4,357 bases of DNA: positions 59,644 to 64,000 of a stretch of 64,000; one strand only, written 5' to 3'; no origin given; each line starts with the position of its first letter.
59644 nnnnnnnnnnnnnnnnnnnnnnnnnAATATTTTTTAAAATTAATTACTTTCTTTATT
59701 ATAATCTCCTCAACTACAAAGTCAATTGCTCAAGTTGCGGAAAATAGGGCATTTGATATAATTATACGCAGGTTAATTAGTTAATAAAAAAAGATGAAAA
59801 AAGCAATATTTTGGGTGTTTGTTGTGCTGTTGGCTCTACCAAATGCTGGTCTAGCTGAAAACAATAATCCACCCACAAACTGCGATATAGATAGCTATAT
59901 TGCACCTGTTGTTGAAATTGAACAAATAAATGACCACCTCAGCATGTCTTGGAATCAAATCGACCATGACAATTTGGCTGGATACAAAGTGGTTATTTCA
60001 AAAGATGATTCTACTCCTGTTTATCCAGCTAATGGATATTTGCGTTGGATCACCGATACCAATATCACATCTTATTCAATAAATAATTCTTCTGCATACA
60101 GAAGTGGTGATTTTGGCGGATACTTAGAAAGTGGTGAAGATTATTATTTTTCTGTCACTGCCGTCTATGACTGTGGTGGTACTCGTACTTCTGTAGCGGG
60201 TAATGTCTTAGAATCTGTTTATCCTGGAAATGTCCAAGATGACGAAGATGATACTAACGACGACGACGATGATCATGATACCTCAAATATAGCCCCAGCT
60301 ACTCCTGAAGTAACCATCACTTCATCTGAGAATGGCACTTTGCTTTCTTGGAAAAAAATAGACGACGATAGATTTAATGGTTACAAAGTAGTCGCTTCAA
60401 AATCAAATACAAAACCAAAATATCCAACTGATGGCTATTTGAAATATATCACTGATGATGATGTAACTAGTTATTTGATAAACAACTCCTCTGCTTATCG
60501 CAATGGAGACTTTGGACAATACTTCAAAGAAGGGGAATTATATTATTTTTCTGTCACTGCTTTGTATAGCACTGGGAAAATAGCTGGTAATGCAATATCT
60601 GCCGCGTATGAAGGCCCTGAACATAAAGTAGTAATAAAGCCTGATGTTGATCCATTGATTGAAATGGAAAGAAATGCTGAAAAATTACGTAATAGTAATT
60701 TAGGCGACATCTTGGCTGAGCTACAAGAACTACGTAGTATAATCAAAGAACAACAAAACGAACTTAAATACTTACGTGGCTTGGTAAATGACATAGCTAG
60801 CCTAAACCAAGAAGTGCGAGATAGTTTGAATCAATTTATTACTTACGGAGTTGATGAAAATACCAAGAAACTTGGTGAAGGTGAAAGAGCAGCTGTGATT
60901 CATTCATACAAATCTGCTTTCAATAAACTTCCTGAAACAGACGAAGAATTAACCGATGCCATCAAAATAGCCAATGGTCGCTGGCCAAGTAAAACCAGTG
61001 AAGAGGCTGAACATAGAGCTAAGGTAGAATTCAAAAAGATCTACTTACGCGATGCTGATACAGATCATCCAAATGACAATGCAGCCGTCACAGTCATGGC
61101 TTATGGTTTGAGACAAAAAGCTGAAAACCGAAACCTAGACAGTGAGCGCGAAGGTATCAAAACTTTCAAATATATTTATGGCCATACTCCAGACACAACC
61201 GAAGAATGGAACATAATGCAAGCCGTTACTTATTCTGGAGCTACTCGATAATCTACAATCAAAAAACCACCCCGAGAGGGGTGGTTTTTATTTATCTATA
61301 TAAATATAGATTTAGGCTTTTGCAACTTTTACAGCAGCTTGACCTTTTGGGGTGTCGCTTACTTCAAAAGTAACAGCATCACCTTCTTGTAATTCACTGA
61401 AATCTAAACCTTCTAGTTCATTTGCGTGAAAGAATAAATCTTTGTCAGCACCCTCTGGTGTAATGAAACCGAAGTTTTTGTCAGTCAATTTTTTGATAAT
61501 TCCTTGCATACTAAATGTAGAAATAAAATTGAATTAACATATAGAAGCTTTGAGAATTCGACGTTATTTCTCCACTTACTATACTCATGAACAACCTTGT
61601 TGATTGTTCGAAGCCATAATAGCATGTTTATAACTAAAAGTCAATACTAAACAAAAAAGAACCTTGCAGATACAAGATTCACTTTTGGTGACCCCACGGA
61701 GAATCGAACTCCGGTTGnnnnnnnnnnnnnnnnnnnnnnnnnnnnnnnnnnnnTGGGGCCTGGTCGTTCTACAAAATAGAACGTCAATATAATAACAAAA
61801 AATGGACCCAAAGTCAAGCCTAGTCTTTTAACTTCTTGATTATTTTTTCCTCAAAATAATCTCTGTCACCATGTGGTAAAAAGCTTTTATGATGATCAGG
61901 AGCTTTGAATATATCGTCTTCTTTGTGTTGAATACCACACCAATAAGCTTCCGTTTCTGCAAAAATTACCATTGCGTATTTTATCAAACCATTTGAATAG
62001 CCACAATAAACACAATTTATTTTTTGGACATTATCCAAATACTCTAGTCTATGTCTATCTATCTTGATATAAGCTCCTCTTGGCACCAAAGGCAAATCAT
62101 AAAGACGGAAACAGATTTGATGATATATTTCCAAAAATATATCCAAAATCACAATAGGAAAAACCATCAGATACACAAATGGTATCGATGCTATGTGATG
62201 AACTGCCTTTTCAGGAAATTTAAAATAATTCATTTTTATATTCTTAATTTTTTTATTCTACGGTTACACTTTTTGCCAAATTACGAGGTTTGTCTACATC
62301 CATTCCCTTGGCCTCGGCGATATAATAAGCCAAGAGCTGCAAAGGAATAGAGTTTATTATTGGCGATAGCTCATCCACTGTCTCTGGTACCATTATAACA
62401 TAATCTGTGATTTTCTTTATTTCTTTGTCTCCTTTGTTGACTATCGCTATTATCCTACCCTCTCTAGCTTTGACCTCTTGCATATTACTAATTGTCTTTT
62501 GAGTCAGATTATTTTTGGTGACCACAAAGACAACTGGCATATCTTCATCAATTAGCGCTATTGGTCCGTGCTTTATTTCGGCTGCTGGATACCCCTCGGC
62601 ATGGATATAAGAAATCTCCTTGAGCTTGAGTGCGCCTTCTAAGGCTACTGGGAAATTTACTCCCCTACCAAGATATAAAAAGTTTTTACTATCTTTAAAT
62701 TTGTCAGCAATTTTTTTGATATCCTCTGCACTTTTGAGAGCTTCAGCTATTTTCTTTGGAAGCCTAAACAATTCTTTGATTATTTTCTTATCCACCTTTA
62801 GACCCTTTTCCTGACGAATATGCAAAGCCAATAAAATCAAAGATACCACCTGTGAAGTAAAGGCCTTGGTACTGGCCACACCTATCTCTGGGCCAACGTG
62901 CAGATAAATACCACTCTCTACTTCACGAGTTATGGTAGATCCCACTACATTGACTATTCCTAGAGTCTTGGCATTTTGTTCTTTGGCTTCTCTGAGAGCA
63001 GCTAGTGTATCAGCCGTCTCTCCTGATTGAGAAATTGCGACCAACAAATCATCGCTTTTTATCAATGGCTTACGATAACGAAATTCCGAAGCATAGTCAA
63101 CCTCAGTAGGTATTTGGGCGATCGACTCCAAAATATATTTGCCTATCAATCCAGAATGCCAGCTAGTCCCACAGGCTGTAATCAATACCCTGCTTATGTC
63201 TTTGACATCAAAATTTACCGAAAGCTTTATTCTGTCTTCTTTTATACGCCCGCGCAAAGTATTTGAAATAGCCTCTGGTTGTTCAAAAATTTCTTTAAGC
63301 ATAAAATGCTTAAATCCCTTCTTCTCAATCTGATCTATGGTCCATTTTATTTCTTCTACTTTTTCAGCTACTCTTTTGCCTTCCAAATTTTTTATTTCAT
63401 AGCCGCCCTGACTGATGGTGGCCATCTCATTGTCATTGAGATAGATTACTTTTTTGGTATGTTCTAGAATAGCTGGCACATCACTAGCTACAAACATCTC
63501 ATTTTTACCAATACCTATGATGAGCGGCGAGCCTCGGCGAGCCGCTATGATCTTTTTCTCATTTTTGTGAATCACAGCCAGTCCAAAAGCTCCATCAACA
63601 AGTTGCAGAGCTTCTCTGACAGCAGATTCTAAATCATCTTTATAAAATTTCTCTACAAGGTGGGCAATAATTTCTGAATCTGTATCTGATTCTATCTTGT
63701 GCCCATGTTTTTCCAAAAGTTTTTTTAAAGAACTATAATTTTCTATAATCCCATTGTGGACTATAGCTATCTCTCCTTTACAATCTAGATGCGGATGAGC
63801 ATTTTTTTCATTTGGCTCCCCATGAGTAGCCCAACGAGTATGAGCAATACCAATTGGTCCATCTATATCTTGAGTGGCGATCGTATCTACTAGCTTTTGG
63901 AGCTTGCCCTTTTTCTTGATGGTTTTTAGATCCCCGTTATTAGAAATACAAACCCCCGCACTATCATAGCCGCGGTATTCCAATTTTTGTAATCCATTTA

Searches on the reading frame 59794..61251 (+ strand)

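Call 21: search_protein_families(library=pfam, proteins=[window:59794-61251:+], max_evalue=0.01)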
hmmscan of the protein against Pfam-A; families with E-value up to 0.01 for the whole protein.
window:59794-61251:+ (485 aa): 1 family
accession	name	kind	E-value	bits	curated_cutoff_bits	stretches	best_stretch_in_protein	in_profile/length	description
PF00041.27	fn3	-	3e-05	24.6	25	0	47-133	14-78/84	Fibronectin type III domain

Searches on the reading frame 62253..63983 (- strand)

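Call 21: search_protein_families(library=pfam, proteins=[window:62253-63983:-], max_evalue=0.01)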
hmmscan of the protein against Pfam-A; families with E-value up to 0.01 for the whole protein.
window:62253-63983:- (576 aa): 5 families
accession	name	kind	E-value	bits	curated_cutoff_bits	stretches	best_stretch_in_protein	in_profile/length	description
PF01380.27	SIS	-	3e-62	208.7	25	2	264-386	6-129/131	SIS domain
PF13522.11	GATase_6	-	1.2e-20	74.3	27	1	41-168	9-130/130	Glutamine amidotransferase domain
PF13537.11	GATase_7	-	3.4e-17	63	25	1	58-173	9-122/123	Glutamine amidotransferase domain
PF13580.11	SIS_2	-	8.9e-05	23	27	1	293-344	87-137/138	SIS domain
PF13230.11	GATase_4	-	0.00028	20.3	23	1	35-115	64-143/272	Glutamine amidotransferases class-II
